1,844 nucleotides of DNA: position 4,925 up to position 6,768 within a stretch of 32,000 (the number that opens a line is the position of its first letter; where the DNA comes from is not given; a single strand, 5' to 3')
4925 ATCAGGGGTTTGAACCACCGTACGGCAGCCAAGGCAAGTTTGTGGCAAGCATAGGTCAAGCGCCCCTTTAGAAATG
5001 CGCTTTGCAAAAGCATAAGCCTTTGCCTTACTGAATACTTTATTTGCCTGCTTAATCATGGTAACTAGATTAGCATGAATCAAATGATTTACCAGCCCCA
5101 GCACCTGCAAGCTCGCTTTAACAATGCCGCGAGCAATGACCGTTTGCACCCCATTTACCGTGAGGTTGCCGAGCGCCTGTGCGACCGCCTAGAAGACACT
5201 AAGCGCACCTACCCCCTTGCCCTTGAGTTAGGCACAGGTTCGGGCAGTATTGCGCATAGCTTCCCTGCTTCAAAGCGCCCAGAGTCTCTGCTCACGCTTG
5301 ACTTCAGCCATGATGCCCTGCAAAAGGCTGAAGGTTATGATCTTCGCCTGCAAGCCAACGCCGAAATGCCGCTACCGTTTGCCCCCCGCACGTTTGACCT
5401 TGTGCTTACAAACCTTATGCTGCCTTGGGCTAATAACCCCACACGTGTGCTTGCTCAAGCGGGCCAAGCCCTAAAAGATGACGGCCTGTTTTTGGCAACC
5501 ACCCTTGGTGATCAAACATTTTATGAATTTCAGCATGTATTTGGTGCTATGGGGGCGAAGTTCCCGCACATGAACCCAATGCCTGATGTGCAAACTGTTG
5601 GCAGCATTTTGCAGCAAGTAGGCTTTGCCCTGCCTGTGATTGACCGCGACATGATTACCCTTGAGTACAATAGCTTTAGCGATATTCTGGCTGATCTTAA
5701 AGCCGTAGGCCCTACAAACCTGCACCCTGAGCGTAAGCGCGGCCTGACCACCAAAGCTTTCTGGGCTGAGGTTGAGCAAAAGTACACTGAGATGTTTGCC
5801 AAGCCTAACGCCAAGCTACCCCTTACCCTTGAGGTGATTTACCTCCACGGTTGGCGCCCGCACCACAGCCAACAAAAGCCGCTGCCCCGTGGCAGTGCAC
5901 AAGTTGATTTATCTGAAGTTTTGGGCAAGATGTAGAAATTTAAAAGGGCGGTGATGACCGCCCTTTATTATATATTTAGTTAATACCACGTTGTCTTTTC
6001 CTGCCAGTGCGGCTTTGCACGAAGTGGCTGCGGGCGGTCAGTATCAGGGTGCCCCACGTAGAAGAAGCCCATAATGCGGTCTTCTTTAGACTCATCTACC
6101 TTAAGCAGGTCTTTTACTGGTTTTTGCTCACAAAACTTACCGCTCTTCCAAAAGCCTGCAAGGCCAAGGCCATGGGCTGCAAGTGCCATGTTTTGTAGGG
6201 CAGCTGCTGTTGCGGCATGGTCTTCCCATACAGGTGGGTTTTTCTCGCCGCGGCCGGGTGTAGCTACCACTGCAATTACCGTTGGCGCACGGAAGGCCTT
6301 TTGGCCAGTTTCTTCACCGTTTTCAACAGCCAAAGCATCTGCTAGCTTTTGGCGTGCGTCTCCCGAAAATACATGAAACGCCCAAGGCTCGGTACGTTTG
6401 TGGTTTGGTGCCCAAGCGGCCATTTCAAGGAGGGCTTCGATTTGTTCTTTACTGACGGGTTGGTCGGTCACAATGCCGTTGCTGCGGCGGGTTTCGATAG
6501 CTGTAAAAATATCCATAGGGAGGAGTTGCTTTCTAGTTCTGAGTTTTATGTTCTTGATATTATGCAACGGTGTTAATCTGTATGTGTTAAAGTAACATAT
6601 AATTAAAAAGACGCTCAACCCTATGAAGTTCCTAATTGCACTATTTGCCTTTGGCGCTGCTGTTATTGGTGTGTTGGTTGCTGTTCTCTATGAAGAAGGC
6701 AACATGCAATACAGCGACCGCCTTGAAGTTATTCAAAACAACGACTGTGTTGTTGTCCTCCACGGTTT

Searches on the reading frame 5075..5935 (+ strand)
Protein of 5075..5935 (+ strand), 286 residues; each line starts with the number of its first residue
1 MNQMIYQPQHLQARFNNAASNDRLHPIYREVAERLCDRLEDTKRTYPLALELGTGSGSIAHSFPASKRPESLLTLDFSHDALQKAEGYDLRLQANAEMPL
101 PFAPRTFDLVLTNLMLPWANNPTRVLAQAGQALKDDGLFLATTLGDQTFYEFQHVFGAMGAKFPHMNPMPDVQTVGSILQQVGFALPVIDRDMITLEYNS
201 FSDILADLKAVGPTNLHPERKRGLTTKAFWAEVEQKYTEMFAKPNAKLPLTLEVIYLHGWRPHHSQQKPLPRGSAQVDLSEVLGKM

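Call 47: search_protein_families(library=pfam, proteins=[window:5075-5935:+], max_evalue=0.01)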
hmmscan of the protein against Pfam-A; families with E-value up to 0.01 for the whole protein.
window:5075-5935:+ (286 aa): 5 families
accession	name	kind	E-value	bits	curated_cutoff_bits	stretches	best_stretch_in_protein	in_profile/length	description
PF08241.18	Methyltransf_11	-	3.6e-11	44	21.2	1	50-140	1-94/95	Methyltransferase domain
PF13489.12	Methyltransf_23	-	2.3e-09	37.6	27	1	32-185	9-160/164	Methyltransferase domain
PF08242.18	Methyltransf_12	-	1.4e-08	35.7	30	1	50-139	1-98/98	Methyltransferase domain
PF13649.12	Methyltransf_25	-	3.3e-07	31.3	27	1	50-137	2-97/97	Methyltransferase domain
PF13847.12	Methyltransf_31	-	3e-06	27.4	27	1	50-145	8-113/145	Methyltransferase domain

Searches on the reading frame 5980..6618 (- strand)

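Call 47: search_protein_families(library=pfam, proteins=[window:5980-6618:-], max_evalue=0.01)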
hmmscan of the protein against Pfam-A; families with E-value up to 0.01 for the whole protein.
window:5980-6618:- (212 aa): 1 family
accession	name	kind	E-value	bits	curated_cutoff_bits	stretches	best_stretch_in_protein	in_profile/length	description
PF00881.29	Nitroreductase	-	8.6e-25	88.3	23.5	1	41-190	1-167/167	Nitroreductase family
